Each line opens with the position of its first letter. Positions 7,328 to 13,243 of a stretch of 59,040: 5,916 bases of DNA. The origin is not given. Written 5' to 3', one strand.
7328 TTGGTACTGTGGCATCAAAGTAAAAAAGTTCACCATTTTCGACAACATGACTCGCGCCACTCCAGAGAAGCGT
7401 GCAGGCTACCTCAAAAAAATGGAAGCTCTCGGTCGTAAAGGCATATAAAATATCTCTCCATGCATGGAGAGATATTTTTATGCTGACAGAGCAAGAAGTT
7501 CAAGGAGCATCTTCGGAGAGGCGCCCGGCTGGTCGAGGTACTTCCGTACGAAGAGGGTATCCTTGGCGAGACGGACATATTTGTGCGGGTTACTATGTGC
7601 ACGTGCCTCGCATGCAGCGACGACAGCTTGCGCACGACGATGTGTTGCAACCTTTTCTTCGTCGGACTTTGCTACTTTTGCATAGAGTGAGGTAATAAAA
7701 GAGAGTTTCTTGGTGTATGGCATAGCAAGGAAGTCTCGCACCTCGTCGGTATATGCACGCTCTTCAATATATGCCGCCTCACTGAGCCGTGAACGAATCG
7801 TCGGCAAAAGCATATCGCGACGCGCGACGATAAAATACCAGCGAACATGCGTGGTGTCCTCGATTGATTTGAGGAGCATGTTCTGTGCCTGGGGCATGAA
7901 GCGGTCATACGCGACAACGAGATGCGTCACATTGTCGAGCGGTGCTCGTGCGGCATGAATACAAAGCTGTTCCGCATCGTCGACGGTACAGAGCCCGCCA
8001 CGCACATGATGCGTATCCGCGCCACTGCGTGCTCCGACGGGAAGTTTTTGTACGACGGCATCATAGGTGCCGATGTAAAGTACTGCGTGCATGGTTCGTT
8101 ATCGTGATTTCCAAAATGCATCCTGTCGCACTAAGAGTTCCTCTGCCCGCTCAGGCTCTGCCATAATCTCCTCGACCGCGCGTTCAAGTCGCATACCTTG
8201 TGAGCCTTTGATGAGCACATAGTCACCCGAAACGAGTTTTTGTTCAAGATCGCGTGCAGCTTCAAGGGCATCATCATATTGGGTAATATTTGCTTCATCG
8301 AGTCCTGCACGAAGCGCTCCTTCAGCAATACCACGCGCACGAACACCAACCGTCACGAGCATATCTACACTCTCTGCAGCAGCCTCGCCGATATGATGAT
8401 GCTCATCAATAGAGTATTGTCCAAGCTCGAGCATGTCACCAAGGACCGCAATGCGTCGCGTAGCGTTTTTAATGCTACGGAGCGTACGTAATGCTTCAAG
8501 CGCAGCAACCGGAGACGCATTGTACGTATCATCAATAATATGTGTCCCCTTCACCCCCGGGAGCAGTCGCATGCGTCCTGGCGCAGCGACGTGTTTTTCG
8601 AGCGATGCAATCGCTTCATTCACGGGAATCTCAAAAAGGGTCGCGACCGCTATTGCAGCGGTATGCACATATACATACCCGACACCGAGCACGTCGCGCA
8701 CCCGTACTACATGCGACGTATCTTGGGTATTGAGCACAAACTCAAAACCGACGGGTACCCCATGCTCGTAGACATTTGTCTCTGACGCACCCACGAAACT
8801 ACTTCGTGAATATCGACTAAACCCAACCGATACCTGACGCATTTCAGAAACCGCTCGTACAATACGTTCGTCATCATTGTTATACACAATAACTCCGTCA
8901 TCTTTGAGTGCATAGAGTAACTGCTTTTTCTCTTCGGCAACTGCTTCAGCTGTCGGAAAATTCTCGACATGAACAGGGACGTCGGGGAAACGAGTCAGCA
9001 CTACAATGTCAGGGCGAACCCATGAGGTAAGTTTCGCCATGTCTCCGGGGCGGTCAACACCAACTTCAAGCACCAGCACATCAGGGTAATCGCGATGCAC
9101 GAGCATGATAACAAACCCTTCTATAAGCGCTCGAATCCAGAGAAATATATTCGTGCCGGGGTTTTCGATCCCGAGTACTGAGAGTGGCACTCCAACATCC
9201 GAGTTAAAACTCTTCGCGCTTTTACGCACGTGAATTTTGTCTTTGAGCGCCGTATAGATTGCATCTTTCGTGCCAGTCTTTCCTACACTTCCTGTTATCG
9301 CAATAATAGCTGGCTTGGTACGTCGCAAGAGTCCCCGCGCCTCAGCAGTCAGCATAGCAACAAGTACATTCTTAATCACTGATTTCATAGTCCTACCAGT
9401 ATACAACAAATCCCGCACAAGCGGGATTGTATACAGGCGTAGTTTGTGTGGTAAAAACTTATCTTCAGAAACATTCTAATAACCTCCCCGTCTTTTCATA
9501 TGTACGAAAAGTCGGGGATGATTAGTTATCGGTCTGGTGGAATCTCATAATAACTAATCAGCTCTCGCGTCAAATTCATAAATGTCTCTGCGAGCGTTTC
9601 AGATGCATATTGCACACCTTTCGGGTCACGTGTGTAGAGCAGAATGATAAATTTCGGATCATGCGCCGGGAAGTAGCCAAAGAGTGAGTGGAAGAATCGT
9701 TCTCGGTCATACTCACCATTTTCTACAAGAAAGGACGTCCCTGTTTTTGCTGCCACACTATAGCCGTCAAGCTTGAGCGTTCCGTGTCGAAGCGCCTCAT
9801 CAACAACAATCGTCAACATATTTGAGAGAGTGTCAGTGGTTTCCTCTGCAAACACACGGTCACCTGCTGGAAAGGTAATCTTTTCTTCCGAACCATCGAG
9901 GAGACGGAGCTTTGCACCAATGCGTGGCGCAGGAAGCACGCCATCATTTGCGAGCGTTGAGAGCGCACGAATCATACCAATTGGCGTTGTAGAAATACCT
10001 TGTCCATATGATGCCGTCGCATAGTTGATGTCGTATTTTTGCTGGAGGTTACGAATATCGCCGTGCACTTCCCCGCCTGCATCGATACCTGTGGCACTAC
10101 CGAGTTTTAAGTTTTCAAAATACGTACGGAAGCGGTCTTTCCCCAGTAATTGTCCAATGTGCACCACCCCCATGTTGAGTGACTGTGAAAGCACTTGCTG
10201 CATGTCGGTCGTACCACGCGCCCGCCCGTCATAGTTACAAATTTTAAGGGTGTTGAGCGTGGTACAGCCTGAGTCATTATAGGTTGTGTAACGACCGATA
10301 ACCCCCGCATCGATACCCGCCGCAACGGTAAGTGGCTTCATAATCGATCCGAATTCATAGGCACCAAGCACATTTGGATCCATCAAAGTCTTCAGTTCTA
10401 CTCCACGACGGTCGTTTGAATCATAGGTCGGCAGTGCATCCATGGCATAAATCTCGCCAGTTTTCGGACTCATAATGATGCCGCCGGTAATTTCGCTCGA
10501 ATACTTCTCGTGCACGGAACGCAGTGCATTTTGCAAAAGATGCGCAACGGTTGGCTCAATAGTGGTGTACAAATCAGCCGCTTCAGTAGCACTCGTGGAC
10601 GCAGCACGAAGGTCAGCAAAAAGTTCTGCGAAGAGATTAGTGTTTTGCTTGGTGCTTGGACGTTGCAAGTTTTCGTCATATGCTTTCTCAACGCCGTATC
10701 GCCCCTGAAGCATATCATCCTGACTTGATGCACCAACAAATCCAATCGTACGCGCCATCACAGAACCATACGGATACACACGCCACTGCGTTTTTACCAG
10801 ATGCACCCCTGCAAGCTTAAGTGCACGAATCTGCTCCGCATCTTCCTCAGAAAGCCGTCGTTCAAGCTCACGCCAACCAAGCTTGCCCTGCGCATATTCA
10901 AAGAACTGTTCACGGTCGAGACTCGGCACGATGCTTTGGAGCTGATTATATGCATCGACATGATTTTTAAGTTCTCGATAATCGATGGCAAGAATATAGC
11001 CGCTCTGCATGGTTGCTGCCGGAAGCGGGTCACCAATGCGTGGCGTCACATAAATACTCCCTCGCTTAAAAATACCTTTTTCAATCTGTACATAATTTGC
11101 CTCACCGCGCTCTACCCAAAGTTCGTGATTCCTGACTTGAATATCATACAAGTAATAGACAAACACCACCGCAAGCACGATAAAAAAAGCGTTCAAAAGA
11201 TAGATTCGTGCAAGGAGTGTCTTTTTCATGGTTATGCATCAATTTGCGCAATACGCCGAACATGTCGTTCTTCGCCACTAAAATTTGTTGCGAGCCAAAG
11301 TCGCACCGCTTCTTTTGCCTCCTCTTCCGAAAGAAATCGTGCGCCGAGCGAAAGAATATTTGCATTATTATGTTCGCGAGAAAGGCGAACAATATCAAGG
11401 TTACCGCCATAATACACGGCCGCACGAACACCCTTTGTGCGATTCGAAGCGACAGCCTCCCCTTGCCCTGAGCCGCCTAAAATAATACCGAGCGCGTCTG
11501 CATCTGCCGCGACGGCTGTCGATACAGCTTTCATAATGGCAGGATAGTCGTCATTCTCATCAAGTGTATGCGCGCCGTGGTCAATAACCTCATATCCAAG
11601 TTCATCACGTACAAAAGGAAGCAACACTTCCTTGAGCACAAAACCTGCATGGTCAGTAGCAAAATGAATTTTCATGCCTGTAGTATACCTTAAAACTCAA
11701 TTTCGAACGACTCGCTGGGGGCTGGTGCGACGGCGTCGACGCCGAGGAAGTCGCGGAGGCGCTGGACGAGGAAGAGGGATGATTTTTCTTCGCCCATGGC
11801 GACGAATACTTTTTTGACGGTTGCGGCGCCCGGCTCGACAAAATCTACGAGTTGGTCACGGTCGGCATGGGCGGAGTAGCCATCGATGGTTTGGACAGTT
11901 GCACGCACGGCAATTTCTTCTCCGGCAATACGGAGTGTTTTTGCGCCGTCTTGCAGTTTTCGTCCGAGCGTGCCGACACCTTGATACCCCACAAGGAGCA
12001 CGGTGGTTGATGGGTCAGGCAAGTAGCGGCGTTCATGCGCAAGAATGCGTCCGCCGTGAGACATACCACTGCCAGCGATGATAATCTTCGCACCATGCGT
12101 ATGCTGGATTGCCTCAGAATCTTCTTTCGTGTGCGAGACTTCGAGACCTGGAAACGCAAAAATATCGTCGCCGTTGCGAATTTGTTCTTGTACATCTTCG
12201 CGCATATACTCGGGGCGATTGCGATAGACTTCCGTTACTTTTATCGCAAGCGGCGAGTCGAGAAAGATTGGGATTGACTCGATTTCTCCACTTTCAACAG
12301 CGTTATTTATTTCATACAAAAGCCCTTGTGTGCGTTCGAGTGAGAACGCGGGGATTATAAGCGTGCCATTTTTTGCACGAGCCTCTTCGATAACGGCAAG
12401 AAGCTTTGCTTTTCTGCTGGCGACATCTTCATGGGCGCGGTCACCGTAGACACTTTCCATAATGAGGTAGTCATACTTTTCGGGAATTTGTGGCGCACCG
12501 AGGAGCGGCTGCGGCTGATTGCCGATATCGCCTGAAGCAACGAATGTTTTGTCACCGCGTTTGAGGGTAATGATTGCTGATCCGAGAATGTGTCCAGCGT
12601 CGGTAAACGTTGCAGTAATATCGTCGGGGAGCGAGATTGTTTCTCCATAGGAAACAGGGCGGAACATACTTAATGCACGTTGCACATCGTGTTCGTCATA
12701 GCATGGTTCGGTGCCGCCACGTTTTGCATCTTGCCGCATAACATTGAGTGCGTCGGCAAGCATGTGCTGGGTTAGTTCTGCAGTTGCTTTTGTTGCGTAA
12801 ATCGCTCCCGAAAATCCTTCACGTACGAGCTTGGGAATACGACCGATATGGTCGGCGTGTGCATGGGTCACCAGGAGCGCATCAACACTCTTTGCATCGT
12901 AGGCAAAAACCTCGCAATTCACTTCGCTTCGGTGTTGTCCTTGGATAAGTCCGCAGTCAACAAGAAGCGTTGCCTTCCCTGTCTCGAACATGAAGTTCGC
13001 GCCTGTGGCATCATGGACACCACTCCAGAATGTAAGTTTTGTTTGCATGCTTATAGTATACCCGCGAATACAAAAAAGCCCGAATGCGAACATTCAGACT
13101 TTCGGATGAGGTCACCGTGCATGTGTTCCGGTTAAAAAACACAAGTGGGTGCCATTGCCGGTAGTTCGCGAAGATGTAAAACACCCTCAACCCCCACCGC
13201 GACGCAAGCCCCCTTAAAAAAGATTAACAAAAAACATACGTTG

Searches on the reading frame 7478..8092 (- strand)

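Call 69: search_protein_families(library=pfam, proteins=[window:7478-8092:-], max_evalue=0.01)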
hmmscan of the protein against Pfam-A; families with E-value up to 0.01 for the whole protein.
window:7478-8092:- (204 aa): 1 family
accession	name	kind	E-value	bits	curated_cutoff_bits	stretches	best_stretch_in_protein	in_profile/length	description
PF13177.12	DNA_pol3_delta2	-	3.1e-06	27.7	27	1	57-103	103-152/161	DNA polymerase III, delta subunit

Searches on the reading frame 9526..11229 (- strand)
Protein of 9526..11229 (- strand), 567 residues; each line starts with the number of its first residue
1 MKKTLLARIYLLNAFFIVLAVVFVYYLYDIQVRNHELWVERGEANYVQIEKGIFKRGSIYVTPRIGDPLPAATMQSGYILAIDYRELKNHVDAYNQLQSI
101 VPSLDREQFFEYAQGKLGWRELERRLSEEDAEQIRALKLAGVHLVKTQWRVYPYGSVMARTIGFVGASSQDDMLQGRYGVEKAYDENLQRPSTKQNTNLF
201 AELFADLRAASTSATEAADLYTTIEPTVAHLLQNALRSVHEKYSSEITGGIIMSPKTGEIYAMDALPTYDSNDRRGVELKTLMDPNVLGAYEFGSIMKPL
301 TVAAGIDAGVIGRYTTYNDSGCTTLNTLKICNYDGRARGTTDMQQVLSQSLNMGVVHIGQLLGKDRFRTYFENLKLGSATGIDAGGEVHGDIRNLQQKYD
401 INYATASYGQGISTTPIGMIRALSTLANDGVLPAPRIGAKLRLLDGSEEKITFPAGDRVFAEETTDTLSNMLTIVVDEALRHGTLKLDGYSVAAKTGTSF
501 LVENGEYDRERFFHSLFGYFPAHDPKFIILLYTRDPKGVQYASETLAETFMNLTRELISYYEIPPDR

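Call 46: search_protein_families(library=pfam, proteins=[window:9526-11229:-])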
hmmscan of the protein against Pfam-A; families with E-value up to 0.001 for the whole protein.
window:9526-11229:- (567 aa): 2 families
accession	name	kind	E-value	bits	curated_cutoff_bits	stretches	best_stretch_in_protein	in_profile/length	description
PF00905.27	Transpeptidase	-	3.5e-53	181.2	22.1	1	251-550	4-294/299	Penicillin binding protein transpeptidase domain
PF03717.20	PBP_dimer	-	4.4e-09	37.4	24.4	1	72-189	18-159/180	Penicillin-binding Protein dimerisation domain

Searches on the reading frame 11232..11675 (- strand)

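Call 69: search_protein_families(library=pfam, proteins=[window:11232-11675:-], max_evalue=0.01)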
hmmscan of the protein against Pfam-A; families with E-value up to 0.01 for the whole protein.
window:11232-11675:- (147 aa): 1 family
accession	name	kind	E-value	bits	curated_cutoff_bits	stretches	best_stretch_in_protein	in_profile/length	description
PF02502.23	LacAB_rpiB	-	4.9e-40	137.1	24.7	1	3-145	1-138/138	Ribose/Galactose Isomerase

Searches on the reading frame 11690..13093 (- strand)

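Call 47: search_protein_families(library=pfam, proteins=[window:11690-13093:-])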
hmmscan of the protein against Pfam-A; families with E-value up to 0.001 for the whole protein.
window:11690-13093:- (467 aa): 5 families
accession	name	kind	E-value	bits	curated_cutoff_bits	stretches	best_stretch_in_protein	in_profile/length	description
PF10996.14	Beta-Casp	-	4.4e-34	118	27.7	1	255-380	1-120/120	Beta-Casp domain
PF16661.11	Lactamase_B_6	-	8.2e-12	45.3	27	1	37-184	3-156/193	Metallo-beta-lactamase superfamily domain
PF07521.17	RMMBL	-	4.9e-10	39.7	21.6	1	394-457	2-63/63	Zn-dependent metallo-hydrolase RNA specificity domain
PF00753.33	Lactamase_B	-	8.7e-10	39.3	22.7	1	35-247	10-193/196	Metallo-beta-lactamase superfamily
PF12706.13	Lactamase_B_2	-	8.2e-08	32.5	27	1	43-112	3-75/200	Beta-lactamase superfamily domain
